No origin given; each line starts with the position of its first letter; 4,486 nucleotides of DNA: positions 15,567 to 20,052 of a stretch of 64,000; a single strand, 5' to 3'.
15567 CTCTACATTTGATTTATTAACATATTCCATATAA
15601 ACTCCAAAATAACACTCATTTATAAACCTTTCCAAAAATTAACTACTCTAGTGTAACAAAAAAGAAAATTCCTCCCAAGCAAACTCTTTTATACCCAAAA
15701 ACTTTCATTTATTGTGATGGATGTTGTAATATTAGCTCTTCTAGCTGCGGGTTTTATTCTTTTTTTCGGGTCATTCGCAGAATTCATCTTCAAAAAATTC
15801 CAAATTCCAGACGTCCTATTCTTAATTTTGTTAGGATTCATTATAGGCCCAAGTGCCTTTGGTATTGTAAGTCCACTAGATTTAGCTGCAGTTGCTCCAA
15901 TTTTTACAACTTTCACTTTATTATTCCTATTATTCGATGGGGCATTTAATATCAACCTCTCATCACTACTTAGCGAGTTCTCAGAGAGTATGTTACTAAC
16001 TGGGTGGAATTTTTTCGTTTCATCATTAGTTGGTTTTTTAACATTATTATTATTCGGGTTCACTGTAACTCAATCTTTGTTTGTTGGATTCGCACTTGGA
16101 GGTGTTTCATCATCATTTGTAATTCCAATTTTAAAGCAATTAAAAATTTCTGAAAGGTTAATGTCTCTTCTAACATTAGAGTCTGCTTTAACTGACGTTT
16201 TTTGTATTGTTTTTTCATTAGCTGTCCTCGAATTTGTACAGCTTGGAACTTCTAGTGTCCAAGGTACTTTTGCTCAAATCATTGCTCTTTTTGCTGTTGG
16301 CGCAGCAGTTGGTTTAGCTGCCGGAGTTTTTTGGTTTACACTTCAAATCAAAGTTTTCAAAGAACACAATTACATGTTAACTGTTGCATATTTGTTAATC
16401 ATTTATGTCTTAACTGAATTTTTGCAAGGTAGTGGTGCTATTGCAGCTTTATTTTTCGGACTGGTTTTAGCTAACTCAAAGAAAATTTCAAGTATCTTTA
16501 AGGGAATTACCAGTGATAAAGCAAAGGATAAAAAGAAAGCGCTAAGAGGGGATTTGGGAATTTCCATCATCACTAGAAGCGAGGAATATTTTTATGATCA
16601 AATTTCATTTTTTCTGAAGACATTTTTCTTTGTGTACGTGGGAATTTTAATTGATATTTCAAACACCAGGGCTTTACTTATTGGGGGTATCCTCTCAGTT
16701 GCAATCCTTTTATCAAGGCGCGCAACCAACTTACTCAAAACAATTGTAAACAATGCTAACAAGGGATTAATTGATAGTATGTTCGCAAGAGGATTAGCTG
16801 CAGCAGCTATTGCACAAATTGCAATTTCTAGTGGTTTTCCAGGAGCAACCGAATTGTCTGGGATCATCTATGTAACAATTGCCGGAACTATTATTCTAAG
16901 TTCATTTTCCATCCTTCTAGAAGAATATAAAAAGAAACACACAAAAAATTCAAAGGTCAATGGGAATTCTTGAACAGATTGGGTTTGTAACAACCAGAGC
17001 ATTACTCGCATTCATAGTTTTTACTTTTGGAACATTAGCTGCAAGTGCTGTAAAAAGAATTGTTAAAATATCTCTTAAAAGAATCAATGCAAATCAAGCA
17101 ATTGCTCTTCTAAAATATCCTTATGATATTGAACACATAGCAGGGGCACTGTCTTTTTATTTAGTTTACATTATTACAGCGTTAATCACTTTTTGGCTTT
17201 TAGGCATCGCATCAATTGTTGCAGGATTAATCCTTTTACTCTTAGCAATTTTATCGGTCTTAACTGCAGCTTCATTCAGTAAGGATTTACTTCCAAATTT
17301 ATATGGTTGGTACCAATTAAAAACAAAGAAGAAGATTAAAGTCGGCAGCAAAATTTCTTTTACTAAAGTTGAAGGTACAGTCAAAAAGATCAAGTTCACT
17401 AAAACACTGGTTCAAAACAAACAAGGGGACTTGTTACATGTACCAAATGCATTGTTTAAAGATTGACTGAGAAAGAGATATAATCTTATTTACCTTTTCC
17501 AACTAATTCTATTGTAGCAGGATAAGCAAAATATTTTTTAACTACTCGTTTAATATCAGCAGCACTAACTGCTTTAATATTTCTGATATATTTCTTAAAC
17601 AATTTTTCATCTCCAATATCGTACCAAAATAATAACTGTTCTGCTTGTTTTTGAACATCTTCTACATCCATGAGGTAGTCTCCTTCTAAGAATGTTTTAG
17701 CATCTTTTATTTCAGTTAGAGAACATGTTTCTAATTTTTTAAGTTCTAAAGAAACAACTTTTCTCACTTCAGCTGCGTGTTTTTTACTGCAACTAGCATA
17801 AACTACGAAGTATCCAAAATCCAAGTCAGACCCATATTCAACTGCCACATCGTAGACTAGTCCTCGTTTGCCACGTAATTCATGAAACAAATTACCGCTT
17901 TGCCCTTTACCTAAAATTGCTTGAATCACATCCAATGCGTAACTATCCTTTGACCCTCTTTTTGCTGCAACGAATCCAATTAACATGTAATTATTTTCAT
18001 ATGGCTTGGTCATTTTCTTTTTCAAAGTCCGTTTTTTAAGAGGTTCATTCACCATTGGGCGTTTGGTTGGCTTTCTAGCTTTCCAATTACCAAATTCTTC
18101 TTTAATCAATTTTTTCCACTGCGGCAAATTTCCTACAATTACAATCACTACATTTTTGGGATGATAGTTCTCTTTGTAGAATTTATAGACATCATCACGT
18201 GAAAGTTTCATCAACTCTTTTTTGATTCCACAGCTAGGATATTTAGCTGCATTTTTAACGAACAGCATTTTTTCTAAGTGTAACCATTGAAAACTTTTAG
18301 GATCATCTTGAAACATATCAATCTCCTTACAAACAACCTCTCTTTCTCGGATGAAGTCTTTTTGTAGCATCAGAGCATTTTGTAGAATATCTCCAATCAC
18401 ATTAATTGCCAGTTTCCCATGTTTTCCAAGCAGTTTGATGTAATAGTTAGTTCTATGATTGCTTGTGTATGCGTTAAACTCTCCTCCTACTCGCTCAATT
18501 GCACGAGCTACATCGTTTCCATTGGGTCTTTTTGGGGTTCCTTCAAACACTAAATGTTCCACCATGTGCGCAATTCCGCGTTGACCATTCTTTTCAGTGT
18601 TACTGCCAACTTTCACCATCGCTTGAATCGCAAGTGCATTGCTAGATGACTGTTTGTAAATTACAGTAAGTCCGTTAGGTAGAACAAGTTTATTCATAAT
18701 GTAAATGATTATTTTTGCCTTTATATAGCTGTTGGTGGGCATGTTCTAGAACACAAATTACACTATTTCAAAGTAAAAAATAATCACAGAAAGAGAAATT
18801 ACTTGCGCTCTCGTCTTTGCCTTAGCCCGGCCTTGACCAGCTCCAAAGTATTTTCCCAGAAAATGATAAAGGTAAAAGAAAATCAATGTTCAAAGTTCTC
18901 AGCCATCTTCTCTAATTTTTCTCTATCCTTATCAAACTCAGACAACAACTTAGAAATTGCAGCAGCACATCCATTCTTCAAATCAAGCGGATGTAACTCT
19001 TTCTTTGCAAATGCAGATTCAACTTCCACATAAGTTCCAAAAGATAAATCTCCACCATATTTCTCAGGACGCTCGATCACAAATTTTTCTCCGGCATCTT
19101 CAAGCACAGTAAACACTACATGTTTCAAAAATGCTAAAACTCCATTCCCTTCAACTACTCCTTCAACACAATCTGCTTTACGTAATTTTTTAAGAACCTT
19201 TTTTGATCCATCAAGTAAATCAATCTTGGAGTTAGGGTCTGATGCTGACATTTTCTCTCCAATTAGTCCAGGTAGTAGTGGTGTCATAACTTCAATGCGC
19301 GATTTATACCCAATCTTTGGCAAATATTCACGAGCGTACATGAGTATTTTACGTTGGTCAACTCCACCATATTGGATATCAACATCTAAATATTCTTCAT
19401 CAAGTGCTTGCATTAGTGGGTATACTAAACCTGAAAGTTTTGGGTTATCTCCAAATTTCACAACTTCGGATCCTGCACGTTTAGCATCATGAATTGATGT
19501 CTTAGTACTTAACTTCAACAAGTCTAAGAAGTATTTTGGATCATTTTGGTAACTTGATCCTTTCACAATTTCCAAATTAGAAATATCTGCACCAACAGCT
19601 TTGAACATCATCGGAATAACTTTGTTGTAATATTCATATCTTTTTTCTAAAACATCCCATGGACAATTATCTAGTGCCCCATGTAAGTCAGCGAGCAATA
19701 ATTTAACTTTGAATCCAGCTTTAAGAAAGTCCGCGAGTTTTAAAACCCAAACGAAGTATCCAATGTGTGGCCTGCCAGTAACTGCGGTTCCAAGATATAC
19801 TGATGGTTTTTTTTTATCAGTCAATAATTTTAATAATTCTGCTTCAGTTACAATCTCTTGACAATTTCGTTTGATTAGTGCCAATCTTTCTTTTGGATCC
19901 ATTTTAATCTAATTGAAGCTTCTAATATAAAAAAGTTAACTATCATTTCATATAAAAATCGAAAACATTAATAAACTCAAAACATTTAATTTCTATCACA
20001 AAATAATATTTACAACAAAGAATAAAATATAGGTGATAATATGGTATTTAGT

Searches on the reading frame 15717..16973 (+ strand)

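Call 78: search_protein_families(library=pfam, proteins=[window:15717-16973:+], max_evalue=0.00001)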
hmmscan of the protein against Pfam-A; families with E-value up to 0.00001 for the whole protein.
window:15717-16973:+ (418 aa): 1 family
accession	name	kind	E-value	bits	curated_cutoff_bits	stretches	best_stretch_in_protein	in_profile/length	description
PF00999.27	Na_H_Exchanger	-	9.9e-37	127.1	26.2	1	14-398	3-368/375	Sodium/hydrogen exchanger, transmembrane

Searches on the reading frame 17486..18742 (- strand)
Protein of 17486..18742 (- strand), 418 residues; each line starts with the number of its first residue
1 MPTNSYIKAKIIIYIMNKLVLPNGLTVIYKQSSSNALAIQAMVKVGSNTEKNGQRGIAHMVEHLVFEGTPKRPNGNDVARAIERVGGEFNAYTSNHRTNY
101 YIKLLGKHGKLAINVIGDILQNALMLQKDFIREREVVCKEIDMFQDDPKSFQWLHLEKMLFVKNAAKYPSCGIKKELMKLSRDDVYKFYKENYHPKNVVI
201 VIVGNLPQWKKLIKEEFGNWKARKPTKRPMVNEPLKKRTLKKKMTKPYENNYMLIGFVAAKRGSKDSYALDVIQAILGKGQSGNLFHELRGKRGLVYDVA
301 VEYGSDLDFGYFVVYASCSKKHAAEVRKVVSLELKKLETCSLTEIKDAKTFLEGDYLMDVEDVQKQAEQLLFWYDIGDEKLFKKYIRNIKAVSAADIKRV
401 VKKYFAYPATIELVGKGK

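Call 78: search_protein_families(library=pfam, proteins=[window:17486-18742:-], max_evalue=0.00001)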
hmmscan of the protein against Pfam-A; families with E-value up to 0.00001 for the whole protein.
window:17486-18742:- (418 aa): 2 families
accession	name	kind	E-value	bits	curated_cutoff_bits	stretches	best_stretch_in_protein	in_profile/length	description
PF05193.26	Peptidase_M16_C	-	5.2e-35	121.4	23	1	179-341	1-168/181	Peptidase M16 inactive domain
PF00675.25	Peptidase_M16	-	3e-27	95.8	22.3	1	27-162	2-137/149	Insulinase (Peptidase family M16)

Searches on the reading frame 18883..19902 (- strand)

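Call 78: search_protein_families(library=pfam, proteins=[window:18883-19902:-], max_evalue=0.00001)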
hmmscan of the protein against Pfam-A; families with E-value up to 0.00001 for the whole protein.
window:18883-19902:- (339 aa): 1 family
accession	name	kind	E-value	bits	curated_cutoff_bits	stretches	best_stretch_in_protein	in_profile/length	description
PF00579.31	tRNA-synt_1b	-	2.2e-51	175.4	21.1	1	30-320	3-291/292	tRNA synthetases class I (W and Y)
